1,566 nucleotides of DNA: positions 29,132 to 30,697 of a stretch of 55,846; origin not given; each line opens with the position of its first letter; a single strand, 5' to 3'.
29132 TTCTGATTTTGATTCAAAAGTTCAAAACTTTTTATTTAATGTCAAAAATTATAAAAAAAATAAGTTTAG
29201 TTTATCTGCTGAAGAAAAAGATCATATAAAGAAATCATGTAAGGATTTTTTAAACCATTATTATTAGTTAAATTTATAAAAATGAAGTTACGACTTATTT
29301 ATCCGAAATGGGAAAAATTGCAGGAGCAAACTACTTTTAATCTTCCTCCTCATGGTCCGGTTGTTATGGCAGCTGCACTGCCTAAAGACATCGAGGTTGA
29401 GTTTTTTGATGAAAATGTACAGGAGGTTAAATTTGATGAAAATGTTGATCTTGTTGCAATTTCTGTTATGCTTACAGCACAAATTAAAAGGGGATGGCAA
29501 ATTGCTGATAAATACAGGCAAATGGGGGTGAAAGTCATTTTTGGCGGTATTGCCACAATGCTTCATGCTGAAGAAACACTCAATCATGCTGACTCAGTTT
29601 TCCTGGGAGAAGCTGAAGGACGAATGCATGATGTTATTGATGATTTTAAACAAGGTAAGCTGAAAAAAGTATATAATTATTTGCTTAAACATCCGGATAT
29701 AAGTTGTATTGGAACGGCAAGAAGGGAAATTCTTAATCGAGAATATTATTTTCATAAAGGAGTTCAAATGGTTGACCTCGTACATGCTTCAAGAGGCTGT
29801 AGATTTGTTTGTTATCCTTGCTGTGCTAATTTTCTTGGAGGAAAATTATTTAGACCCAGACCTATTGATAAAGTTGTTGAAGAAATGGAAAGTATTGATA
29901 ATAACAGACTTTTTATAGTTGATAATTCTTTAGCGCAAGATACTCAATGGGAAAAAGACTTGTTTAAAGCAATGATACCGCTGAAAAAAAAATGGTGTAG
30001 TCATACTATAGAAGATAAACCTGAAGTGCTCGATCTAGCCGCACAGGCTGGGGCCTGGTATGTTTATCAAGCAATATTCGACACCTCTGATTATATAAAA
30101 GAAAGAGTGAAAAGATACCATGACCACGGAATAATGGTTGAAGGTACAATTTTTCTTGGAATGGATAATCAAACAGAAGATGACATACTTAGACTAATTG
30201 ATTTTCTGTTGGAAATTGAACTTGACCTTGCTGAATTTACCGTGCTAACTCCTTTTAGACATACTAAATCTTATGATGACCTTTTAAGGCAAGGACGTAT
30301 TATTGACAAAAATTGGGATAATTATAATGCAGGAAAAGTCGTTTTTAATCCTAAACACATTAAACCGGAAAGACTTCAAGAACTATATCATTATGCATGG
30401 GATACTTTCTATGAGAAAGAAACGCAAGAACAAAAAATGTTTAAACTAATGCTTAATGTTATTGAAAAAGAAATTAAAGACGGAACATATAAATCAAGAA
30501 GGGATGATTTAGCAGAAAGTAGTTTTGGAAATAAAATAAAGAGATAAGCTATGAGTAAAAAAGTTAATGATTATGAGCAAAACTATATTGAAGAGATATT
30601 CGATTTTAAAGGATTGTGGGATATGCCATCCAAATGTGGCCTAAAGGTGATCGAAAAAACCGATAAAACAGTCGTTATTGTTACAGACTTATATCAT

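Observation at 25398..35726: Orphan one-strand cluster: BtrH-like enzyme, carrier protein, sulfotransferase and two B12-radical-SAM enzymes, next to an APS kinase and the lpxA/lpxC-fabZ/lpxD block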

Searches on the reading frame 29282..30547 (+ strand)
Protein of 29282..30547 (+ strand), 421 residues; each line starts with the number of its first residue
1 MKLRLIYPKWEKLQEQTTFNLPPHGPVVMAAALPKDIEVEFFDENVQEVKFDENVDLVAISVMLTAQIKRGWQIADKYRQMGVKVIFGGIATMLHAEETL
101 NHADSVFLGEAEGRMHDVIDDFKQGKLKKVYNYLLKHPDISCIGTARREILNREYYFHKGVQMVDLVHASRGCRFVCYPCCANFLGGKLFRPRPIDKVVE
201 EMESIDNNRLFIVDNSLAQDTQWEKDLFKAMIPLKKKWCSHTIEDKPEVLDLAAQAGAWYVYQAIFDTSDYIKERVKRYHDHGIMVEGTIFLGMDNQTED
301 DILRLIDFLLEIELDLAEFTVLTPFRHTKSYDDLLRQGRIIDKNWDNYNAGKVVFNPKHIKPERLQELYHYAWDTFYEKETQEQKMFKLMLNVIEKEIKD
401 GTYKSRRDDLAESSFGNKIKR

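Call 4: search_protein_families(library=pfam, proteins=[window:29282-30547:+], max_evalue=0.1)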
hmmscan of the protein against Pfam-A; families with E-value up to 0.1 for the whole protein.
window:29282-30547:+ (421 aa): 4 families
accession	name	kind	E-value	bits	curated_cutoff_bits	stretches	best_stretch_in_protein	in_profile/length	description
PF02310.24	B12-binding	-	1.2e-08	35.2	32.1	1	25-116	16-118/121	B12 binding domain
PF04055.27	Radical_SAM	-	0.00014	22.5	29.5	1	170-308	4-165/166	Radical SAM superfamily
PF19864.5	Radical_SAM_N2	-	0.0036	17.2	29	1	75-128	78-131/151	Radical SAM proteins, N-terminal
PF13282.11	DUF4070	-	0.072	13.6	22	0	329-399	2-71/144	Domain of unknown function (DUF4070)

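Call 5: search_protein_families(library=ncbifam, proteins=[window:29282-30547:+], max_evalue=0.1)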
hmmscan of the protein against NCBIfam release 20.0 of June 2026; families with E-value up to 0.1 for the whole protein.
window:29282-30547:+ (421 aa): 19 families
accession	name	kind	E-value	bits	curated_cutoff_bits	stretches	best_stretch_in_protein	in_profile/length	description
TIGR04013.1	B12_SAM_MJ_1487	hypoth_equivalog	2.2e-18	66.3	251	1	30-218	17-209/382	TIGR04013 family B12-binding domain/radical SAM domain-containing protein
TIGR04072.2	rSAM_ladder_B12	equivalog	3e-14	52.5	360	1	66-232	81-252/443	lipid biosynthesis B12-binding/radical SAM protein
TIGR02026.1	BchE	equivalog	6.6e-12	45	481.35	2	273-379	326-430/497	magnesium-protoporphyrin IX monomethyl ester anaerobic oxidative cyclase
TIGR03471.1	HpnJ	equivalog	6.1e-10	38.6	577.6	1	167-391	200-447/472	hopanoid biosynthesis associated radical SAM protein HpnJ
TIGR04367.1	HpnR_B12_rSAM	equivalog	4.7e-09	35.3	650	1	53-216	59-238/490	hopanoid C-3 methylase HpnR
TIGR04014.1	B12_SAM_MJ_0865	equivalog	4.7e-07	28.9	360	1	54-206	38-202/434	methyl-coenzyme M reductase glutamine C-methyltransferase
NF038361.1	rSAM_Sden_1168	equivalog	9.3e-07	27.7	575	1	162-241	281-362/560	Sden_1168 family B12-binding radical SAM P-methyltransferase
NF040542.1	rSAM_RCCLKC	equivalog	4.1e-06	26.2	450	1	31-132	21-129/423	arsinothricin biosynthesis radical SAM protein ArsL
NF040546.1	rSAM_CUAEP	equivalog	1.9e-05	23.5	500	1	38-201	29-208/468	CUAEP/CCAEP-tail radical SAM (seleno)protein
NF045585.1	rSAM_slr0320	equivalog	5.5e-05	21.9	775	1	68-207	125-278/511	photosystem II high light acclimation radical SAM protein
TIGR04479.1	bcpD_PhpK_rSAM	subfamily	0.00016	20.2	600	1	159-277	236-361/504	PhpK family radical SAM P-methyltransferase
NF033070.1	rSAM_AprD4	equivalog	0.00095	18.2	500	0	289-361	343-416/456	AprD4 family radical SAM diol-dehydratase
TIGR04428.1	B12_rSAM_trp_MT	equivalog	0.0017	16.8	500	1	150-208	205-260/558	tryptophan 2-C-methyltransferase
NF004911.0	PRK06267.1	equivalog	0.0048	16.1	305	1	270-328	153-210/351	hypothetical protein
TIGR04385.1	B12_rSAM_cofa1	equivalog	0.0057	15.9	450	1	146-206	176-237/438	B12 lower ligand biosynthesis radical SAM protein BzaD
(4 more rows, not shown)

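Call 14: find_homologous_proteins(query=window:29282-30544:+, max_evalue=1e-10)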
Query window:29282-30544:+ (421 aa): 6299 proteins with E <= 1e-10 among 8000 candidates; the best 120 are listed.
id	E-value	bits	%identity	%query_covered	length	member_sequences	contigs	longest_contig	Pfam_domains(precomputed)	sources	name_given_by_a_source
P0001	2.1e-289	977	100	100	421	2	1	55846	PF02310.25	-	-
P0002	7.2e-253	857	86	100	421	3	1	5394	PF04055.28,PF02310.25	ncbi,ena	-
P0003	1.4e-247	840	84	100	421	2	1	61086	PF04055.28,PF02310.25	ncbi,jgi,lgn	-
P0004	3.6e-247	838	84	100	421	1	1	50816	PF04055.28,PF02310.25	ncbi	-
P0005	3.4e-240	815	80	100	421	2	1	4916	PF04055.28,PF02310.25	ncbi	-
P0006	1.3e-235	800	78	100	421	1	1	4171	PF04055.28,PF02310.25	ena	-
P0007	6.0e-235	798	77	100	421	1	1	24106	PF02310.25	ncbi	-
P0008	5.2e-234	795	78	100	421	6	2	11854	PF04055.28,PF02310.25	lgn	-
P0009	5.4e-234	795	77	100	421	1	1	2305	PF04055.28,PF02310.25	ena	-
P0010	2.2e-233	793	78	100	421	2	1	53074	PF04055.28,PF02310.25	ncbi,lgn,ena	-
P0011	3.9e-233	792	77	100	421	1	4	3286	PF04055.28,PF02310.25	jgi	jgi:radical SAM superfamily enzyme YgiQ (UPF0313 family)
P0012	1.2e-226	771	77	100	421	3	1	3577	PF04055.28,PF02310.25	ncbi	-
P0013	1.5e-223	760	74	100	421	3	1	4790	PF04055.28,PF02310.25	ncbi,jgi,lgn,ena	jgi:radical SAM superfamily enzyme YgiQ (UPF0313 family)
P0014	4.7e-222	755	75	100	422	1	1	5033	PF04055.28,PF02310.25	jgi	jgi:radical SAM superfamily enzyme YgiQ (UPF0313 family)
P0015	2.9e-221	753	75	100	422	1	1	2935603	PF04055.28,PF02310.25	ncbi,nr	ncbi:MAG: radical SAM protein [Bacteroidales bacterium]|nr:MAG: radical SAM protein [Bacteroidales b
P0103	3.5e-213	726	71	100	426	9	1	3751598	PF04055.28,PF02310.25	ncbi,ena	-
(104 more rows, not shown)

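Call 15: find_encoding_contigs(protein=P0015, flank=10000, max_places=2)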
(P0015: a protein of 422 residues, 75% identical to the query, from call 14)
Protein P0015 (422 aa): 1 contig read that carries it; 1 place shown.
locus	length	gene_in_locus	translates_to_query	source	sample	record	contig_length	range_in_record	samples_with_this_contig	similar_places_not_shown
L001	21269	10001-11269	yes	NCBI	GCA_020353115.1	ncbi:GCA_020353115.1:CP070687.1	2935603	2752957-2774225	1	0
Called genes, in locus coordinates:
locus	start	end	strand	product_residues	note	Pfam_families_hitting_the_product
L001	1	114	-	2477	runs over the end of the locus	PF14349:SprA_N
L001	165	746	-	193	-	PF01330:RuvA_N, PF00633:HHH (faint), PF14520:HHH_5, PF07499:RuvA_C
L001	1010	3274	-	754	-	PF00390:malic, PF03949:Malic_M, PF01515:PTA_PTB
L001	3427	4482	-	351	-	PF04166:PdxA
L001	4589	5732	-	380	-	PF00883:Peptidase_M17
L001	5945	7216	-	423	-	PF00009:GTP_EFTU, PF01926:MMR_HSR1 (faint), PF03144:GTP_EFTU_D2 (weak), PF22594:GTP-eEF1A_C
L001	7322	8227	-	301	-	PF01507:PAPS_reduct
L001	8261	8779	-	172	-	PF01583:APS_kinase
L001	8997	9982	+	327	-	PF00685:Sulfotransfer_1, PF13469:Sulfotransfer_3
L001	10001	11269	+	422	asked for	PF02310:B12-binding (weak), PF04055:Radical_SAM (faint)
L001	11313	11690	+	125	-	-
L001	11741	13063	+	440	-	PF00501:AMP-binding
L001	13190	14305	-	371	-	PF08545:ACP_syn_III (weak)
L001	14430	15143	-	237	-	PF00378:ECH_1, PF16113:ECH_2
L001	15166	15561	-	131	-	-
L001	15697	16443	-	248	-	PF00378:ECH_1, PF16113:ECH_2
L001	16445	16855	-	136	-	PF20791:Acyl-ACP_TE_C (faint), PF13279:4HBT_2, PF03061:4HBT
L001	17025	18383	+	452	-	PF05192:MutS_III, PF00488:MutS_V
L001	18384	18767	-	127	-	PF09345:SiaC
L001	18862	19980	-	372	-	PF00582:Usp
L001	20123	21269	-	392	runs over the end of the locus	PF03544:TonB_C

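Call 16: find_encoding_contigs(protein=P0103, flank=10000, max_places=2)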
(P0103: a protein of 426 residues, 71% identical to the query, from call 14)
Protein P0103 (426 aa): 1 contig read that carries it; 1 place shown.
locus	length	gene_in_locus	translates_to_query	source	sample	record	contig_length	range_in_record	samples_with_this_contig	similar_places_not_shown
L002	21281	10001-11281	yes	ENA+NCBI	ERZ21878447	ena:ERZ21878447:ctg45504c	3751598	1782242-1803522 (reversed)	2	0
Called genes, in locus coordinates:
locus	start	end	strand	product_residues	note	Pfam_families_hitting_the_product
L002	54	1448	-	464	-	PF02784:Orn_Arg_deC_N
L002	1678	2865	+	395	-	PF00535:Glycos_transf_2, PF09835:DUF2062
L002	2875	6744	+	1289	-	PF03176:MMPL, PF01553:Acyltransferase, PF00891:Methyltransf_2 (weak), PF08241:Methyltransf_11, PF08242:Methyltransf_12, PF13489:Methyltransf_23, PF13649:Methyltransf_25, PF13847:Methyltransf_31, +1 more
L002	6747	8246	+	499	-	PF00890:FAD_binding_2, PF01266:DAO (faint), PF01593:Amino_oxidase, PF01946:Thi4 (weak), PF12831:FAD_oxidored (faint), PF13450:NAD_binding_8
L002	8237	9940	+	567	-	PF03417:AAT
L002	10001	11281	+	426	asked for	PF02310:B12-binding (weak), PF04055:Radical_SAM (faint)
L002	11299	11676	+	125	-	-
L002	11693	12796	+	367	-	PF08100:Dimerisation, PF00891:Methyltransf_2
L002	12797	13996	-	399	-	PF01546:Peptidase_M20, PF07687:M20_dimer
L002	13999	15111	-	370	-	PF18962:Por_Secre_tail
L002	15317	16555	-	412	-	PF00994:MoCF_biosynth, PF18146:CinA_KH, PF02464:CinA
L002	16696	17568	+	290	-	PF01048:PNP_UDP_1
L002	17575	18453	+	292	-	PF13369:Transglut_core2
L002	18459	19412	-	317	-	PF01259:SAICAR_synt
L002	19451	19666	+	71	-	-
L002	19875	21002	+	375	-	PF05222:AlaDh_PNT_N, PF02826:2-Hacid_dh_C (faint), PF01262:AlaDh_PNT_C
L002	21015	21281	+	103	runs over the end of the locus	PF12769:PNTB_4TM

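Call 17: find_encoding_contigs(protein=P0003, flank=10000, max_places=2)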
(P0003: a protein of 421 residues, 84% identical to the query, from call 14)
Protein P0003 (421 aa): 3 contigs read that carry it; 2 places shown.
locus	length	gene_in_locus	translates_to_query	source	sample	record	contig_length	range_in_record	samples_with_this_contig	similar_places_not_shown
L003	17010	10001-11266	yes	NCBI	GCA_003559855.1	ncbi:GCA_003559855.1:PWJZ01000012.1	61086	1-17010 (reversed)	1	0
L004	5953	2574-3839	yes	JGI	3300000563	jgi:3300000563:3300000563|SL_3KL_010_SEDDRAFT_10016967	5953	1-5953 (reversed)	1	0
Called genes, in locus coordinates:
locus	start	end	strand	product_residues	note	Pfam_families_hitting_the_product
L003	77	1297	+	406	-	PF00109:ketoacyl-synt, PF02801:Ketoacyl-synt_C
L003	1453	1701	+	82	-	PF00550:PP-binding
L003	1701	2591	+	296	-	PF03279:Lip_A_acyltrans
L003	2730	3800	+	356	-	PF21212:Dimerisation2-like_dom, PF00891:Methyltransf_2, PF13489:Methyltransf_23 (weak), PF08242:Methyltransf_12, PF13649:Methyltransf_25 (weak)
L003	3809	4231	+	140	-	PF22817:ApeP-like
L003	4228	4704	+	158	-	PF00258:Flavodoxin_1 (weak), PF12641:Flavodoxin_3 (weak), PF12724:Flavodoxin_5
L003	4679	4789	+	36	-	-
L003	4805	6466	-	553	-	PF00890:FAD_binding_2 (weak), PF01266:DAO (weak), PF01593:Amino_oxidase, PF01946:Thi4 (weak), PF12831:FAD_oxidored (faint), PF13450:NAD_binding_8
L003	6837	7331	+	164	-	-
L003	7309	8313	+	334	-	PF14399:BtrH_N, PF16169:DUF4872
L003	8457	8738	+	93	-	PF00550:PP-binding (weak)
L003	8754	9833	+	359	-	PF00685:Sulfotransfer_1, PF13469:Sulfotransfer_3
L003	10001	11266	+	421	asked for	PF02310:B12-binding, PF04055:Radical_SAM (faint)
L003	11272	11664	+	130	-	-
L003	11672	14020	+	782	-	PF13620:CarboxypepD_reg, PF13715:CarbopepD_reg_2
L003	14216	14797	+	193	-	-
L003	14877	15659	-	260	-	PF10988:DUF2807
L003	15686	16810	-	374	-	PF09411:PagL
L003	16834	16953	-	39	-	-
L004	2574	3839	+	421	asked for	PF02310:B12-binding, PF04055:Radical_SAM (faint)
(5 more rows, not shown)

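Call 23: find_related_loci(query=A1, collection=genome_contigs, flank=10000)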
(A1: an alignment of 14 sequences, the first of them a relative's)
Query A1 (421 aa) in genome_contigs; peptide patterns used: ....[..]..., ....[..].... (x = any residue, [..] = any of these).
600 stretches matched a pattern (row limit reached: there are more); 587 encode a relative of the query (tblastn E <= 1e-3); the best 80 are kept; 80 distinct loci.
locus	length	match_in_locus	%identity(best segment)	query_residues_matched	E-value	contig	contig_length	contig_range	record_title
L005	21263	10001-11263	84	1-421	0e+0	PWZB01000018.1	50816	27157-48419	MAG: Bacteroidales bacterium isolate T3Sed10_157R1 T3-Sed10-C590, whole genome shotgun sequence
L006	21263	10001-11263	77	1-421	0e+0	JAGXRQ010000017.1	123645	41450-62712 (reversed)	MAG: Bacteroidetes bacterium isolate CROMO_A_117 c_000000141023, whole genome shotgun sequence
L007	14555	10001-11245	77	7-421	0e+0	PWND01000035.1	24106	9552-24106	MAG: Bacteroidales bacterium isolate CSSed10_302R1 CS-Sed10-C3327, whole genome shotgun sequence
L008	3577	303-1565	77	1-421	0e+0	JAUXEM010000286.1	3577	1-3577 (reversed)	MAG: Salinivirgaceae bacterium isolate CSMAG_2877 CSMAG_2877_k117_7844292_length_3577_cov_13.0000, whole genome shotgun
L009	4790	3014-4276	74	1-421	0e+0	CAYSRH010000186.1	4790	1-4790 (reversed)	MAG TPA_asm: uncultured Bacteroidales bacterium isolate binchicken_co8_162 genome assembly, contig: NODE_35847_length_47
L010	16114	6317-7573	73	1-419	0e+0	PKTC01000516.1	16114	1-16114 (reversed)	MAG: Marinilabiliales bacterium isolate BM718 sc_2120, whole genome shotgun sequence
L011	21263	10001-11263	73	1-421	0e+0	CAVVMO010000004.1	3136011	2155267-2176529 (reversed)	MAG: uncultured Bacteroidales bacterium isolate MFD04716.bin.1.418 genome assembly, contig: contig_4261, whole genome sh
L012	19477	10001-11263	73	1-421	0e+0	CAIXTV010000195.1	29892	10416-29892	uncultured bacterium isolate KTt_bin-0590 genome assembly, contig: bin-0590:195/312, whole genome shotgun sequence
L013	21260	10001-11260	73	1-420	0e+0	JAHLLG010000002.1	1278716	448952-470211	MAG: Bacteroidetes bacterium isolate MAG82 NODE_3_length_1278716_cov_396.054102, whole genome shotgun sequence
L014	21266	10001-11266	74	1-421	0e+0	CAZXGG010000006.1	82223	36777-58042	MAG TPA_asm: uncultured Rikenellaceae bacterium isolate SRP214966_co2_435 genome assembly, contig: NODE_228_length_82223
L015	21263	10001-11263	71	1-421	0e+0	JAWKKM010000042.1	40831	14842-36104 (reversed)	MAG: Bacteroidales bacterium isolate AC3.32 AC3.32.fa-42, whole genome shotgun sequence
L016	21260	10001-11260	70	1-420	0e+0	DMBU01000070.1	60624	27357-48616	MAG TPA_asm: Bacteroidales bacterium isolate UBA12171 contig_2040, whole genome shotgun sequence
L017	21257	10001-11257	71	1-419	0e+0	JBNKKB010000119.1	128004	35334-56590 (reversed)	MAG: Desulfobacteraceae bacterium isolate H1H2.bin.6.orig k141_909612, whole genome shotgun sequence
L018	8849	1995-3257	71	1-421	0e+0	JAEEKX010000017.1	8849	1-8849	MAG: Bacteroidales bacterium isolate Tb.RUG.202 k141_4616804_flag=0_multi=28.6214_len=8849, whole genome shotgun sequenc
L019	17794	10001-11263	71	1-421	0e+0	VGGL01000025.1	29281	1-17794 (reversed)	MAG: Bacteroidetes bacterium isolate K_DeepCast_150m_m2_049 K_DeepCast_150m_m2_049_Ga0194126_10002594, whole genome shot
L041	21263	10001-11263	70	1-421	0e+0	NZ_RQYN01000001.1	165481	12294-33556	Tannerella forsythia strain OH1426_COT-023 scaffold_0, whole genome shotgun sequence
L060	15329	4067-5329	70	1-421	0e+0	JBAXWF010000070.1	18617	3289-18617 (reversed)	MAG: Bacteroidota bacterium isolate ELA706 MAG706_70, whole genome shotgun sequence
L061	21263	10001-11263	69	1-421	0e+0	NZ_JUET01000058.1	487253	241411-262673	Tannerella forsythia strain ATCC 43037 contig058, whole genome shotgun sequence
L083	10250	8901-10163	69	1-421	0e+0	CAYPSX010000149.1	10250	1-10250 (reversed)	MAG TPA_asm: uncultured Bacteroidales bacterium isolate SRP332253_co1_258 genome assembly, contig: NODE_10965_length_102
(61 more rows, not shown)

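Call 31: search_solved_structures(query=window:29282-30544:+, max_evalue=0.01)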
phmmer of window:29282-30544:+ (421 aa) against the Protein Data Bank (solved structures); distinct sequences matched with E-value up to 0.01: 0.
